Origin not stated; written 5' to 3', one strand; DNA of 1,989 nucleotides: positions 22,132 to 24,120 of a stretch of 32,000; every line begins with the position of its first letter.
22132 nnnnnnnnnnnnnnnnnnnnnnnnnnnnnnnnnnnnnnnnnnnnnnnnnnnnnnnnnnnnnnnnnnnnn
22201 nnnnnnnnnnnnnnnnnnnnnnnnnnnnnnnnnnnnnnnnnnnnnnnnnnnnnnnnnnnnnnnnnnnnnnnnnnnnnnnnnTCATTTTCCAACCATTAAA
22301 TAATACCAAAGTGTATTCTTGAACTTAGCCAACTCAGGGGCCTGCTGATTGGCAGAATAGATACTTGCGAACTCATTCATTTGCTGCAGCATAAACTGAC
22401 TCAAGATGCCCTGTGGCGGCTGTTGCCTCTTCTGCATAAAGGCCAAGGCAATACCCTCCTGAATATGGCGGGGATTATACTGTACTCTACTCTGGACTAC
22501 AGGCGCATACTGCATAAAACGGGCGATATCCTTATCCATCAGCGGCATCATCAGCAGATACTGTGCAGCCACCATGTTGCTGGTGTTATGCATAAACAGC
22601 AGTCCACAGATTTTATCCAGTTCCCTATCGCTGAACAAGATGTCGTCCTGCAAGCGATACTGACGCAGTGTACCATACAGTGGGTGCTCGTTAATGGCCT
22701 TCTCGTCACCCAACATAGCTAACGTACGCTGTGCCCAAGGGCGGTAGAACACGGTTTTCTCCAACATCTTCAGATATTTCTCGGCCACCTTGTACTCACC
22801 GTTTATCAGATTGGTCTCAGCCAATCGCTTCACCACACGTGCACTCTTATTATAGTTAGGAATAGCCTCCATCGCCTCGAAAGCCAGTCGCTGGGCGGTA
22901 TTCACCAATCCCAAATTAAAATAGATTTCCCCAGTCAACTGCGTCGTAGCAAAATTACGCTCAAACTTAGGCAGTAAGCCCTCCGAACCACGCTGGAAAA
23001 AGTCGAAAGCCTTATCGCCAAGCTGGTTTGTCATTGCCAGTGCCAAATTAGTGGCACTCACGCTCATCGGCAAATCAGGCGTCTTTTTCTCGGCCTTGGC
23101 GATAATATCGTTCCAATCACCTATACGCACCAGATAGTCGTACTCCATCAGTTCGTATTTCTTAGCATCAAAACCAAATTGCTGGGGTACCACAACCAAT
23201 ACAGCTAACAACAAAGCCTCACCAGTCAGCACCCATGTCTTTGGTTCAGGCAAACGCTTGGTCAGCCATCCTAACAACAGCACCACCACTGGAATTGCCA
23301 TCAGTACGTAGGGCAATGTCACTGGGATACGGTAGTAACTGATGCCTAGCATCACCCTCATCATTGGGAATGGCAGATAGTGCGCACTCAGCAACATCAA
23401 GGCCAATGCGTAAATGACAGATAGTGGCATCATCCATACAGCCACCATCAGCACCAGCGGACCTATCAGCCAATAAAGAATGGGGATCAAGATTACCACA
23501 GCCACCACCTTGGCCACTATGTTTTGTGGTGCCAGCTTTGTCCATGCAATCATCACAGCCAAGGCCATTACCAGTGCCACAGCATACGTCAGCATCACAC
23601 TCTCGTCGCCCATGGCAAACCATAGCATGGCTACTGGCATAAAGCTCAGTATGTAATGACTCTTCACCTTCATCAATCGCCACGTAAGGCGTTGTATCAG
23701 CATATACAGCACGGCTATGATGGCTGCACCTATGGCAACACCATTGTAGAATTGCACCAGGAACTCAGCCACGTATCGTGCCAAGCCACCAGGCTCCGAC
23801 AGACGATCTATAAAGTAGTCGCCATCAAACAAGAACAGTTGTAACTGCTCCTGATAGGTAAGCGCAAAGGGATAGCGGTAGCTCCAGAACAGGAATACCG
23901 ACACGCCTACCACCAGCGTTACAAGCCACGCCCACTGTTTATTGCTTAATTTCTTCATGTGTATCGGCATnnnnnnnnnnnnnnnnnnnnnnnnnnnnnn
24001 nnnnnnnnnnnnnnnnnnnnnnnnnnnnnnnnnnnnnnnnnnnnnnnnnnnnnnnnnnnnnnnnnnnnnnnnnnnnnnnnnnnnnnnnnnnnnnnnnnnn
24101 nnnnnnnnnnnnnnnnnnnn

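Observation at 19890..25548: Invariant C-x-N-C-H (c-type heme attachment-like) motif in all three propeller lipoproteins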

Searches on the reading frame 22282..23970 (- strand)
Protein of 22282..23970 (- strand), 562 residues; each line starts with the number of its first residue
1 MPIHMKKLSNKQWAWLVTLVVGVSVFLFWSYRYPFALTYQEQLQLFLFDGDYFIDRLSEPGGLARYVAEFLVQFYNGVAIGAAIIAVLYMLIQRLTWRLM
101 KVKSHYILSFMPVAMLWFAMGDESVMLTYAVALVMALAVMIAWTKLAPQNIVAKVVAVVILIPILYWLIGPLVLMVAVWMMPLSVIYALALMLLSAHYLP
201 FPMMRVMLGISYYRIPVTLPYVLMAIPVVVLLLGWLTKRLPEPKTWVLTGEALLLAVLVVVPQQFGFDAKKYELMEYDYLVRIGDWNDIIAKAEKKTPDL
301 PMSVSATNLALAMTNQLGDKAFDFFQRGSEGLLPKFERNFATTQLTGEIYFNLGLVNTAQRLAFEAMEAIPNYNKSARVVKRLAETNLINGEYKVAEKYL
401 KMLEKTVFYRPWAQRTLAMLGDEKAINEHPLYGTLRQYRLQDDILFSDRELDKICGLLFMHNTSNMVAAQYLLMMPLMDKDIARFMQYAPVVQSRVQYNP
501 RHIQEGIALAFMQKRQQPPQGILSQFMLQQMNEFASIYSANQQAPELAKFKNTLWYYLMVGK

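Call 5: search_protein_families(library=pfam, proteins=[window:22282-23970:-], max_evalue=0.1)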
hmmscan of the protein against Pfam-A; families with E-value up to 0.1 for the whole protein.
window:22282-23970:- (562 aa): 1 family
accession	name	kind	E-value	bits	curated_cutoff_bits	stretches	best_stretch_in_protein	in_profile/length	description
PF19529.4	DUF6057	-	5.3e-171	570.8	29.8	1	13-560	3-568/569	Family of unknown function (DUF6057)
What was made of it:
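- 22282..23970 (-): DUF6057 membrane protein 2 (562 aa). It overlaps lipoprotein 2 by ATGA. Pfam PF19529, E = 5.3e-171 (call 5).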

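Call 6: search_protein_families(library=ncbifam, proteins=[window:22282-23970:-], max_evalue=0.1)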
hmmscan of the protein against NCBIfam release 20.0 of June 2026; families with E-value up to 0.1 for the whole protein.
window:22282-23970:- (562 aa): 1 family
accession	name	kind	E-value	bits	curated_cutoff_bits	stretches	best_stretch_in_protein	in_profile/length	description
TIGR03302.1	OM_YfiO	subfamily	0.011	15.2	81.4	1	372-422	28-78/239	outer membrane protein assembly factor BamD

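Call 37: search_solved_structures(query=A3, max_evalue=10, show_alignments=2)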
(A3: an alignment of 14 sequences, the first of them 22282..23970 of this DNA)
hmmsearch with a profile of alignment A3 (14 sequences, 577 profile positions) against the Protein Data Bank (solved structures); distinct sequences matched with E-value up to 10: 16.
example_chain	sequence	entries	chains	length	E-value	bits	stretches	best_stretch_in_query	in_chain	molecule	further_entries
5x3x_Q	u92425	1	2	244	0.016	16.9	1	132-247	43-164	Uncharacterized protein CbiQ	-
5x41_Q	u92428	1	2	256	0.018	16.8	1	132-247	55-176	Uncharacterized protein CbiQ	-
4aq5_A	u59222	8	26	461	0.64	11.7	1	159-293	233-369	ACETYLCHOLINE RECEPTOR SUBUNIT ALPHA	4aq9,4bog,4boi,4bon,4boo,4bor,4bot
1naf_A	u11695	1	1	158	0.67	11.6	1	455-532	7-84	ADP-ribosylation factor binding protein GGA1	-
1oed_A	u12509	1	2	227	0.88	11.2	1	169-294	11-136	Acetylcholine receptor subunit alpha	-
2maw_A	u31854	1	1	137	0.92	11.1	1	168-243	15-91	Neuronal acetylcholine receptor subunit alpha-7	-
1nwm_X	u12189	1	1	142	1.3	10.6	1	457-532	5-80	ADP-ribosylation factor binding protein GGA1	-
8uos_A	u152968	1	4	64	1.6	10.3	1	359-384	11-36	IL-1Rmb80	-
8f2s_A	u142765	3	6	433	1.8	10.2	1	160-293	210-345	Acetylcholine receptor subunit alpha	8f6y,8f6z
9nx2_A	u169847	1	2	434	1.8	10.2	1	160-293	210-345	Acetylcholine receptor subunit alpha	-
6uwz_A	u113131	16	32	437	1.8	10.2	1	160-293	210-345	Acetylcholine receptor subunit alpha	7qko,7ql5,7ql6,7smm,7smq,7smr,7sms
1oxz_A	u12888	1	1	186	2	10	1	457-532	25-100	ADP-ribosylation factor binding protein GGA1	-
7q0l_A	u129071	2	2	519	2.2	9.9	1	134-281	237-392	Peptide transporter YePEPT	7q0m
4w6v_A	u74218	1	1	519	2.4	9.7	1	134-281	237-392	Di-/tripeptide transporter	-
8crx_2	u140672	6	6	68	2.9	9.5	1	382-415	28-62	50S ribosomal protein L35 | Large ribosomal subunit protein bL35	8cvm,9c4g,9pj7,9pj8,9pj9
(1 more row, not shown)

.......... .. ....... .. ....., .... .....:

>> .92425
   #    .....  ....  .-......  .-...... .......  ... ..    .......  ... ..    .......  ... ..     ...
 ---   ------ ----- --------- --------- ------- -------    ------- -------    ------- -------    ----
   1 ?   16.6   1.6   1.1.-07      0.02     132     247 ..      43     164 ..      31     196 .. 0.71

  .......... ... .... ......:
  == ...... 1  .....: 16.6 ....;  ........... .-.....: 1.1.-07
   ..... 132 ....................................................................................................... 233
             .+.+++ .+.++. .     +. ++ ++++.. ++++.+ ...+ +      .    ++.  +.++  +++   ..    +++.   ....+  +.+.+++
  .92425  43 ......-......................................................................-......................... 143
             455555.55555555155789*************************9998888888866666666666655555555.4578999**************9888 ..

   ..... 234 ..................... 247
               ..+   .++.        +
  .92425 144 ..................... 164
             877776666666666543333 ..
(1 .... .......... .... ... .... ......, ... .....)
